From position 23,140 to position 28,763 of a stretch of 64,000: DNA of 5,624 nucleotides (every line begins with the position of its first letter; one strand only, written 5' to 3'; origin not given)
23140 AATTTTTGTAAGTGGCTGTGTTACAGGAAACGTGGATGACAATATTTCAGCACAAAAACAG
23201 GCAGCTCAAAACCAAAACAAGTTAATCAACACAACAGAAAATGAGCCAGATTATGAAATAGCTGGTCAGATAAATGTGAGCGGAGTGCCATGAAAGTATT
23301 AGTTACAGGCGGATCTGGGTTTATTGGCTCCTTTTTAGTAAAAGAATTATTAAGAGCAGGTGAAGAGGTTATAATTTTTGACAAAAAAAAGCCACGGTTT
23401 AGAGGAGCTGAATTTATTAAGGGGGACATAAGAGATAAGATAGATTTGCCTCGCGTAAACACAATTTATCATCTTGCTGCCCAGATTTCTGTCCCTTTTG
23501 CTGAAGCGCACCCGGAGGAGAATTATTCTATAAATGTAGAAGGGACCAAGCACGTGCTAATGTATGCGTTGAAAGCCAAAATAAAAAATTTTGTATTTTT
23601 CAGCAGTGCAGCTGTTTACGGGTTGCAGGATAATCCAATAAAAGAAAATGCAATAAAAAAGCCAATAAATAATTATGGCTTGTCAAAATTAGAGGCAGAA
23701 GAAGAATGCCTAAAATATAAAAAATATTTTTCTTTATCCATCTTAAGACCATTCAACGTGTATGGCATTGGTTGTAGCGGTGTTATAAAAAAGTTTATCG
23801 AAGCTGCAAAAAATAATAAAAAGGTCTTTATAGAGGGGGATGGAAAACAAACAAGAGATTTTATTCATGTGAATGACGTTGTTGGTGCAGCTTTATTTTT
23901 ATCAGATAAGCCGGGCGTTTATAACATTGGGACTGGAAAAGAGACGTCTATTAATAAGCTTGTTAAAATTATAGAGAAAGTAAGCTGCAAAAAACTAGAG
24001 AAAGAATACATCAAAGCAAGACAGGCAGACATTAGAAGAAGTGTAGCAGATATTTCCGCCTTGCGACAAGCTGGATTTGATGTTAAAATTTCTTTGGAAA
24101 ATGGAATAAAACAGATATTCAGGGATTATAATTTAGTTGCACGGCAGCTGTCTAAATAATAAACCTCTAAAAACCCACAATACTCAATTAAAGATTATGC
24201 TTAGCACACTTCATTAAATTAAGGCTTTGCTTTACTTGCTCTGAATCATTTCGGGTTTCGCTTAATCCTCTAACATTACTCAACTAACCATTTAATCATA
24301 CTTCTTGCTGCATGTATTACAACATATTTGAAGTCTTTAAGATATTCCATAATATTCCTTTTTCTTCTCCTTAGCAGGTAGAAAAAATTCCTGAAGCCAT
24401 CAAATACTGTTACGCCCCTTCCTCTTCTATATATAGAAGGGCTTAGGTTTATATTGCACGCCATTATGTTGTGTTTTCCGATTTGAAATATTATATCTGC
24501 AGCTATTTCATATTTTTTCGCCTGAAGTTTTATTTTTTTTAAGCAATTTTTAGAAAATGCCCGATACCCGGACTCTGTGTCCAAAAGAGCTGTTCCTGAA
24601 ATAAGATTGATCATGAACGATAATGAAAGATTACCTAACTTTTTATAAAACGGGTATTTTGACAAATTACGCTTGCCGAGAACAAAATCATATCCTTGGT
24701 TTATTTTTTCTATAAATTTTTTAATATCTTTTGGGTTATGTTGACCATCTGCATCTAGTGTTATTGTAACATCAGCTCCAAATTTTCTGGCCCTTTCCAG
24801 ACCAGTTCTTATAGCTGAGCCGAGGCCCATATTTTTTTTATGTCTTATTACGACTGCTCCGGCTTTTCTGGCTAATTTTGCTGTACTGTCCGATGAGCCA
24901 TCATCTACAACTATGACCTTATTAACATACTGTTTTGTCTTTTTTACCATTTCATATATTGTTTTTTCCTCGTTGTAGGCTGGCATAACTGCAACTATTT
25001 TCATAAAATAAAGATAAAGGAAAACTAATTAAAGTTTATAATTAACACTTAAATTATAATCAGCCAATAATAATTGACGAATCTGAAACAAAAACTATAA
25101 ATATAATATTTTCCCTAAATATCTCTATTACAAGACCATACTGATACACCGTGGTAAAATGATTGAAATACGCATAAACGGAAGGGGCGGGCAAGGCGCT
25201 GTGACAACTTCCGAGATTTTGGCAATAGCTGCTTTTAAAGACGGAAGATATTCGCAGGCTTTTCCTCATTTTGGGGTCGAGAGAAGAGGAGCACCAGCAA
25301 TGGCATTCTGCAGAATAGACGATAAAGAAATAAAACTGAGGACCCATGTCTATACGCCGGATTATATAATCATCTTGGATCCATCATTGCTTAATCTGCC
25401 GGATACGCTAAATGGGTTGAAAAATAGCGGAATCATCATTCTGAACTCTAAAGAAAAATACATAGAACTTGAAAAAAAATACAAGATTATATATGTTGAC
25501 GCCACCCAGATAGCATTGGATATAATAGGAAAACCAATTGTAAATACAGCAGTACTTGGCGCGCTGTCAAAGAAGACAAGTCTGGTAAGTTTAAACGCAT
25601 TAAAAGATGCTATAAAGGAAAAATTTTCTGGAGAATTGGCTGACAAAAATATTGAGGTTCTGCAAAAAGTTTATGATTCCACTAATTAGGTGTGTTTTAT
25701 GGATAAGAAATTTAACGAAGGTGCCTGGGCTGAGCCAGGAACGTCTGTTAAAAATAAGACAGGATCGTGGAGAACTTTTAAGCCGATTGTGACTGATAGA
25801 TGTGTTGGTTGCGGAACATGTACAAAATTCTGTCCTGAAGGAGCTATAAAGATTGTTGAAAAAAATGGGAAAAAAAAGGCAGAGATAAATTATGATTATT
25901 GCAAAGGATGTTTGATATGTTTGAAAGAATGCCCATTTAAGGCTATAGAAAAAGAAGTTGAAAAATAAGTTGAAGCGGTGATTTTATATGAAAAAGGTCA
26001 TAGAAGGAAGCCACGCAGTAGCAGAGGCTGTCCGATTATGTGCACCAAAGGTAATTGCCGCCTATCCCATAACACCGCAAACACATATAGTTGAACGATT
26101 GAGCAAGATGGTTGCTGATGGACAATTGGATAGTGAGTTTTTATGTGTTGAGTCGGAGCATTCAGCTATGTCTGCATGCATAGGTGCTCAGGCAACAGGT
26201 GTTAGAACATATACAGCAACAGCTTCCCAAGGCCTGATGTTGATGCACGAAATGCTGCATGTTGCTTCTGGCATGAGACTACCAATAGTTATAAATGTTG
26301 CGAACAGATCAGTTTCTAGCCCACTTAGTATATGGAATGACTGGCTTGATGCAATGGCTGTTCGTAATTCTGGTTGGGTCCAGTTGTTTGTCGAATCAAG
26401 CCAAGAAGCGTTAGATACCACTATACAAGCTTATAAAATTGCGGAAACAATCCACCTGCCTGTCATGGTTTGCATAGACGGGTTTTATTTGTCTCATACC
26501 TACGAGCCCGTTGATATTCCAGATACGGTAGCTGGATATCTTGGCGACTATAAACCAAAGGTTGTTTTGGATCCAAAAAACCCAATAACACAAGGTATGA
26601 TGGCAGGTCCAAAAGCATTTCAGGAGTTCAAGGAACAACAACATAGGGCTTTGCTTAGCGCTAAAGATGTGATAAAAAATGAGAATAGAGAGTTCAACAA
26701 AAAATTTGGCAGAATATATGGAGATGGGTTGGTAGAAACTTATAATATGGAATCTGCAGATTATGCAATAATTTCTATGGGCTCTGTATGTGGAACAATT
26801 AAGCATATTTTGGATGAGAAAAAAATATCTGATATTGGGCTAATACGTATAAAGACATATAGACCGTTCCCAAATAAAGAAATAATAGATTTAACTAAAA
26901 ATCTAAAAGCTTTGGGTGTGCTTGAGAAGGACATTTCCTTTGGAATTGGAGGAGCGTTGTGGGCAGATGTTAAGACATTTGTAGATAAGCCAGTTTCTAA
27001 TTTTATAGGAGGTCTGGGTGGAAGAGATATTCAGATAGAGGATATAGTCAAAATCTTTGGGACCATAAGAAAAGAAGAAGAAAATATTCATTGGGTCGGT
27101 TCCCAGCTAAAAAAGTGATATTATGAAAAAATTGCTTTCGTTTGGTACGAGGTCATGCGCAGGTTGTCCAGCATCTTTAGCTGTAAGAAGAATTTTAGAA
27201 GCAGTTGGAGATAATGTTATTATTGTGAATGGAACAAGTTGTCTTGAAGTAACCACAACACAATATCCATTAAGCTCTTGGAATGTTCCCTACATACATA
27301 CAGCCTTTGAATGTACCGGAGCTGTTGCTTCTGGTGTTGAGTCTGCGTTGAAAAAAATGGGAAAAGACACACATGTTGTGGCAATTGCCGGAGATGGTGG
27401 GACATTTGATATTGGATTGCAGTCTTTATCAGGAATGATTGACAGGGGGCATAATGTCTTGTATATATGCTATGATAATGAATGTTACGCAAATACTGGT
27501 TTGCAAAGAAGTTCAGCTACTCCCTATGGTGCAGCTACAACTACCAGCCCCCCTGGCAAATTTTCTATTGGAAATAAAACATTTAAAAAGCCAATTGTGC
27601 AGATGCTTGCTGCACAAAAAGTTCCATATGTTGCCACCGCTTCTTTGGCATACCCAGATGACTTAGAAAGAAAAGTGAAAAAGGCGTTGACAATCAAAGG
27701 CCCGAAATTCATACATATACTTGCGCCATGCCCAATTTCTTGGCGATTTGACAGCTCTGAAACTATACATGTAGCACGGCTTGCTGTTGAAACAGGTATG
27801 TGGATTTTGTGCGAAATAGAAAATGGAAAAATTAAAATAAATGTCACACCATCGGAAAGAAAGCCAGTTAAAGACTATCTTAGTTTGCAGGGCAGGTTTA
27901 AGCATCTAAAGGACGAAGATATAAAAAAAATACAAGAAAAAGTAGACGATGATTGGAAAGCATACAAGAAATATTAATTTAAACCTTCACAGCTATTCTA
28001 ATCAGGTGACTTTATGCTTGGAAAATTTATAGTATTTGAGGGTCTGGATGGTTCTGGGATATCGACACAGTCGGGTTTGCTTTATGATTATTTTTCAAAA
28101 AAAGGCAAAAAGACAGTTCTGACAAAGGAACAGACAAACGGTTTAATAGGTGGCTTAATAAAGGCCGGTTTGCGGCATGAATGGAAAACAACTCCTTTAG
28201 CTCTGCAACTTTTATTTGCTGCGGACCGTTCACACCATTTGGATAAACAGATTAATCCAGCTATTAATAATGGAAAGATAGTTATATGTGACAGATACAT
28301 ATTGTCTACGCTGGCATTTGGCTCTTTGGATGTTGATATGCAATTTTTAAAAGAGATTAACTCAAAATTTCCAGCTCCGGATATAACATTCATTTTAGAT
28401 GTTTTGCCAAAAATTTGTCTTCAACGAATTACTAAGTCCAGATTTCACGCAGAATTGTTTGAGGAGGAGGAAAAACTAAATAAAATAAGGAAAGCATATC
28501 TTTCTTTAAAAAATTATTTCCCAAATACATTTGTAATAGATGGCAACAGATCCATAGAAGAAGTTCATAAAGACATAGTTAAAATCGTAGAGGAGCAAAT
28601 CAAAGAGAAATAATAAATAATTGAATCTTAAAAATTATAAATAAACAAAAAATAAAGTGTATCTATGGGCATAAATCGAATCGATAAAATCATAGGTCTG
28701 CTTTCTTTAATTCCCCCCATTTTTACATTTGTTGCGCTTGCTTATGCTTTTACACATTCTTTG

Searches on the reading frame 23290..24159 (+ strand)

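Call 46: search_protein_families(library=pfam, proteins=[window:23290-24159:+], max_evalue=0.001)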
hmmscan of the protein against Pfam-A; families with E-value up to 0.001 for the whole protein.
window:23290-24159:+ (289 aa): 8 families
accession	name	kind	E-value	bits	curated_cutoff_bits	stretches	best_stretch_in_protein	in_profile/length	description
PF01370.27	Epimerase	-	3.5e-51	174.4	20.9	1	3-214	1-240/240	NAD dependent epimerase/dehydratase family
PF16363.11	GDP_Man_Dehyd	-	8e-38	131.2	27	1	4-274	1-330/332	GDP-mannose 4,6 dehydratase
PF01073.25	3Beta_HSD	-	2.2e-24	86.4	22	1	4-200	1-224/280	3-beta hydroxysteroid dehydrogenase/isomerase family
PF04321.23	RmlD_sub_bind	-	2.2e-21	76.7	27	1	1-184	1-178/287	RmlD substrate binding domain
PF07993.18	NAD_binding_4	-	2.8e-18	66.4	20.1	2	55-168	88-218/258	Male sterility protein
PF02719.21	Polysacc_synt_2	-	8.9e-18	64.9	20.2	1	3-249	1-264/293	Polysaccharide biosynthesis protein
PF05368.20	NmrA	-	1.6e-06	28.4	27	1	2-105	4-106/298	NmrA-like family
PF13460.12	NAD_binding_10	-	7.9e-06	26.3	27.2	1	7-139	1-130/184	NAD(P)H-binding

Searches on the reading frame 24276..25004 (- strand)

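Call 47: search_protein_families(library=pfam, proteins=[window:24276-25004:-], max_evalue=0.001)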
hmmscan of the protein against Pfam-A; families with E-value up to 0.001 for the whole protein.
window:24276-25004:- (242 aa): 3 families
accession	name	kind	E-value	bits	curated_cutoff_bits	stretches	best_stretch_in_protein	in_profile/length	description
PF00535.33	Glycos_transf_2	-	1.3e-26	94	23.3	1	6-124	3-127/168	Glycosyl transferase family 2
PF10111.15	Glyco_tranf_2_2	-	4.4e-05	23.5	27.3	0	6-97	3-102/276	Glycosyltransferase like family 2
PF13704.12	Glyco_tranf_2_4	-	0.00095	20.1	27.5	0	11-86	2-81/98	Glycosyl transferase family 2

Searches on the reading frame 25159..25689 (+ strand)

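Call 47: search_protein_families(library=pfam, proteins=[window:25159-25689:+], max_evalue=0.001)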
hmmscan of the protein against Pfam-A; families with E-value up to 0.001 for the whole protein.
window:25159-25689:+ (176 aa): 1 family
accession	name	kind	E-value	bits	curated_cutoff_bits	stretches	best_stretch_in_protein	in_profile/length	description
PF01558.24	POR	-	4.6e-42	144.6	27.4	1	10-172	1-172/173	Pyruvate ferredoxin/flavodoxin oxidoreductase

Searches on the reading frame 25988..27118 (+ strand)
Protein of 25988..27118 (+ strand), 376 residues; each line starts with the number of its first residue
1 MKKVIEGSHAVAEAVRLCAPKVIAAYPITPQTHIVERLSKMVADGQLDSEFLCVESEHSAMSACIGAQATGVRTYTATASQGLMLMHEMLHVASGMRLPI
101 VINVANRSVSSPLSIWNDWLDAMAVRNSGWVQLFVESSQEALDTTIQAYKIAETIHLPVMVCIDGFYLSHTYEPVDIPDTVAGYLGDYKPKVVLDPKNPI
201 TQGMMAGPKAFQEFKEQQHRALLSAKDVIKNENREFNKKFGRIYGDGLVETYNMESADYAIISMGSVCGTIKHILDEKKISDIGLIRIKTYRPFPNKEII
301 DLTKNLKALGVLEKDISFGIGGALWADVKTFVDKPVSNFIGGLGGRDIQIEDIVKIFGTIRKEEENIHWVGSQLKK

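Call 47: search_protein_families(library=pfam, proteins=[window:25988-27118:+], max_evalue=0.001)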
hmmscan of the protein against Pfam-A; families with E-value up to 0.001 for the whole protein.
window:25988-27118:+ (376 aa): 2 families
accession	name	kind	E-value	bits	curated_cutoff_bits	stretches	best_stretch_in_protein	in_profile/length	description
PF01855.24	POR_N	-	4.3e-75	252.8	27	1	14-232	2-229/231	Pyruvate flavodoxin/ferredoxin oxidoreductase, thiamine diP-bdg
PF17147.9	PFOR_II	-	8.7e-27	93.9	27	1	257-353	1-102/102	Pyruvate:ferredoxin oxidoreductase core domain II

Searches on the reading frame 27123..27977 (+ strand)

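Call 47: search_protein_families(library=pfam, proteins=[window:27123-27977:+], max_evalue=0.001)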
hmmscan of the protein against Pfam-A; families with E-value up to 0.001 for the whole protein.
window:27123-27977:+ (284 aa): 1 family
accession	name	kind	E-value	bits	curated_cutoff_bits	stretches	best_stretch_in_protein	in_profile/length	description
PF02775.26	TPP_enzyme_C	-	3.4e-22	79.3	21.9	1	39-199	3-151/151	Thiamine pyrophosphate enzyme, C-terminal TPP binding domain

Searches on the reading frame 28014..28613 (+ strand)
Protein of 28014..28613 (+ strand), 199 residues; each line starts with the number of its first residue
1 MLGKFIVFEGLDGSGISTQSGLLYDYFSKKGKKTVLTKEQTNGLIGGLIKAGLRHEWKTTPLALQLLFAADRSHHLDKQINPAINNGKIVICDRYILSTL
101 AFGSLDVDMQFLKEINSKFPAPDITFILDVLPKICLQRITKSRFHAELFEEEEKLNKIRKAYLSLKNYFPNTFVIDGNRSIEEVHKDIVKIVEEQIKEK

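Call 47: search_protein_families(library=pfam, proteins=[window:28014-28613:+], max_evalue=0.001)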
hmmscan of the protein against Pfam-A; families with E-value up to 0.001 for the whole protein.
window:28014-28613:+ (199 aa): 1 family
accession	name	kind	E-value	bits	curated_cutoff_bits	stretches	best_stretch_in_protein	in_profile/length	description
PF02223.23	Thymidylate_kin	-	1.1e-45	156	27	1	8-188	1-185/185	Thymidylate kinase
